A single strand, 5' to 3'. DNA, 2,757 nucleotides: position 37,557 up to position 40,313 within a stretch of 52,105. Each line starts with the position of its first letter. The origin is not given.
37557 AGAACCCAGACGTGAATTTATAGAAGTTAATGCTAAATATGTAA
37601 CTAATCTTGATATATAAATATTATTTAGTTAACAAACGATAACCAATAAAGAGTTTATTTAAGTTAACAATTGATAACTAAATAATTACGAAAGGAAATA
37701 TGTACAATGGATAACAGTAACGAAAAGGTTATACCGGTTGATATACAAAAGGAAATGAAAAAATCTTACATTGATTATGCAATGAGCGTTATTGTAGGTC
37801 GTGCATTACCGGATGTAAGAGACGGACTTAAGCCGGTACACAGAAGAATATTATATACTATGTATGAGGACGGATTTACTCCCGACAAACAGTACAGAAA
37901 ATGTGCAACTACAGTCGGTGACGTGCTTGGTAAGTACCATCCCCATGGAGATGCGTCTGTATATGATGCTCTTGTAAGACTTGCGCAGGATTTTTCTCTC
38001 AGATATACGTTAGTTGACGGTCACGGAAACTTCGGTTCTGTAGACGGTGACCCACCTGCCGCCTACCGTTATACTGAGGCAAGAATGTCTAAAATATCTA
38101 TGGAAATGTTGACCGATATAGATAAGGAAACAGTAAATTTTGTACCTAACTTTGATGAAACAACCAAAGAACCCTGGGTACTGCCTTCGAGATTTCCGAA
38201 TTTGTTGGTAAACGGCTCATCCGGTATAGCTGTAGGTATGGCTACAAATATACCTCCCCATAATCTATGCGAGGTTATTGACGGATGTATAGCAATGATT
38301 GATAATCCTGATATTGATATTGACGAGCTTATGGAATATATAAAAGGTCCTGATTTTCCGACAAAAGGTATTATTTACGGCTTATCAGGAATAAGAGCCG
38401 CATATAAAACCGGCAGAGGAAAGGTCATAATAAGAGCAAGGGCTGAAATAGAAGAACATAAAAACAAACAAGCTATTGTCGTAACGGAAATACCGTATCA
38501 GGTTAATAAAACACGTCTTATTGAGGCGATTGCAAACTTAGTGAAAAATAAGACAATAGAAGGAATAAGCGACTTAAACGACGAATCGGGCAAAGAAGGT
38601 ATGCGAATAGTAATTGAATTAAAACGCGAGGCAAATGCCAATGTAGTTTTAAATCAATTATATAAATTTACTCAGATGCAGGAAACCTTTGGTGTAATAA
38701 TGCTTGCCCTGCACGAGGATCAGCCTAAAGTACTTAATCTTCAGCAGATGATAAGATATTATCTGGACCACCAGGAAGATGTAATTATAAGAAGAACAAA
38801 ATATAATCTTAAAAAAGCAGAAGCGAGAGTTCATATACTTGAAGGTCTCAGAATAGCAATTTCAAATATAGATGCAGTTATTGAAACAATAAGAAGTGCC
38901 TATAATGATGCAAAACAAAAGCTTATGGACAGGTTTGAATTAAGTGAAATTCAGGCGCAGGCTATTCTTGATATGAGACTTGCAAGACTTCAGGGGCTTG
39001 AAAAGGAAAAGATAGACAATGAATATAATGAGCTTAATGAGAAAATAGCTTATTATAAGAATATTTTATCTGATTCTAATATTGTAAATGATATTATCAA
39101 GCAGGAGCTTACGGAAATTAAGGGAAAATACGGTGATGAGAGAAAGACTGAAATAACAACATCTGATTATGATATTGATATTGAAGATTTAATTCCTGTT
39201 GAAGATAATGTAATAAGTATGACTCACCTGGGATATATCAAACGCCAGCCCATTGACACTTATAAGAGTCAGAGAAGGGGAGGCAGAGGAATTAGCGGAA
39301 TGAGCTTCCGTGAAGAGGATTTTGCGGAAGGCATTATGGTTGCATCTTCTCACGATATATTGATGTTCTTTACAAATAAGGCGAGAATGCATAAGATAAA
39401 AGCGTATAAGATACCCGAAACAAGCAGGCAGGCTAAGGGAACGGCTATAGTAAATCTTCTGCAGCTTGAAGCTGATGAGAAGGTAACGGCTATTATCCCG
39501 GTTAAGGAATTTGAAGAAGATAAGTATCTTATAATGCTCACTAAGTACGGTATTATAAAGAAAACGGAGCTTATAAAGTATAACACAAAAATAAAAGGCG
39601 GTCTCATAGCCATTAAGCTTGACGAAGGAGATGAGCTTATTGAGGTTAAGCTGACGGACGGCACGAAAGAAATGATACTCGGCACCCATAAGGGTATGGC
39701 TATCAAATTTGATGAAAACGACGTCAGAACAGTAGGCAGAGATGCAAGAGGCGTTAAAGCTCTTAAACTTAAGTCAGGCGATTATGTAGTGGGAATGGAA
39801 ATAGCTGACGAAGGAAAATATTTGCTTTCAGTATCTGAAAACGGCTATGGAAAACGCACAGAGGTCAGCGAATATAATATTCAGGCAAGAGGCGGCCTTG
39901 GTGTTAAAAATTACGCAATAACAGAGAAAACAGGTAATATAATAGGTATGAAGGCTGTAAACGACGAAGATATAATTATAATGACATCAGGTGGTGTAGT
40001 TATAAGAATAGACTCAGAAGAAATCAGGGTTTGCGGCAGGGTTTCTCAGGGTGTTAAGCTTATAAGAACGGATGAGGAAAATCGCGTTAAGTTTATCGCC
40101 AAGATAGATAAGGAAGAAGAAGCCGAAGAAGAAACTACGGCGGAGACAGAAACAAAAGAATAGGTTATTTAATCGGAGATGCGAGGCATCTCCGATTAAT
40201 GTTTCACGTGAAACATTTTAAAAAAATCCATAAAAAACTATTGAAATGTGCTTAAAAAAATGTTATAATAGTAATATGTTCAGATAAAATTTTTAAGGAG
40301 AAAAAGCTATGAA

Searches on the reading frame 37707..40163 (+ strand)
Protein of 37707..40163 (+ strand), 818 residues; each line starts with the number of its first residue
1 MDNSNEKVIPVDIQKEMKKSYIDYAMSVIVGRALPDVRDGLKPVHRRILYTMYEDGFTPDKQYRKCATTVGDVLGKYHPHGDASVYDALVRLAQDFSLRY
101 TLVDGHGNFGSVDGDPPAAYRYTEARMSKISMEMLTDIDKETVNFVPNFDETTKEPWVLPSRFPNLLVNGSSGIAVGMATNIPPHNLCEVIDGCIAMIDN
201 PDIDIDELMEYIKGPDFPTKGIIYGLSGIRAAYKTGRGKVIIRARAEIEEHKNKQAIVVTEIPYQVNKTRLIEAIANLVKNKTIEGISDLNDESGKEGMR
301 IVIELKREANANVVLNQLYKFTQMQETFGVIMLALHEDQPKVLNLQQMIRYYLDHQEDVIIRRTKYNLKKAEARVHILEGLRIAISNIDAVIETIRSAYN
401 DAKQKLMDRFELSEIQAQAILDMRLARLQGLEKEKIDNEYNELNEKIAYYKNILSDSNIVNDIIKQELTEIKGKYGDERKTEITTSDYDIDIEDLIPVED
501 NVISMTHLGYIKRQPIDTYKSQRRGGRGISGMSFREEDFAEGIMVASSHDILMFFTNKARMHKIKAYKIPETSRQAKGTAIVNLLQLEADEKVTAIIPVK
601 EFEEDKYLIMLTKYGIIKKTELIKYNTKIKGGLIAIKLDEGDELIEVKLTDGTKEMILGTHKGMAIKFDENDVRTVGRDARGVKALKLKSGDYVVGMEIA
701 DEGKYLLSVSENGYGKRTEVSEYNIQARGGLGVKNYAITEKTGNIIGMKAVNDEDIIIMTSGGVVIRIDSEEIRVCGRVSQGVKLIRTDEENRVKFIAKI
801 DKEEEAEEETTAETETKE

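Call 83: search_protein_families(library=pfam, proteins=[window:37707-40163:+], max_evalue=0.00001)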
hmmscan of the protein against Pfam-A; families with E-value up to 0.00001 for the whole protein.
window:37707-40163:+ (818 aa): 2 families
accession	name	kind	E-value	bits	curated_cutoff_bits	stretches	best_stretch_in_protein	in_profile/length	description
PF00521.26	DNA_topoisoIV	-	2.2e-171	570.9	31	1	32-468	1-431/432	DNA gyrase/topoisomerase IV, subunit A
PF03989.18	DNA_gyraseA_C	-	1.1e-58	194.8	27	5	655-700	2-47/48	DNA gyrase C-terminal domain, beta-propeller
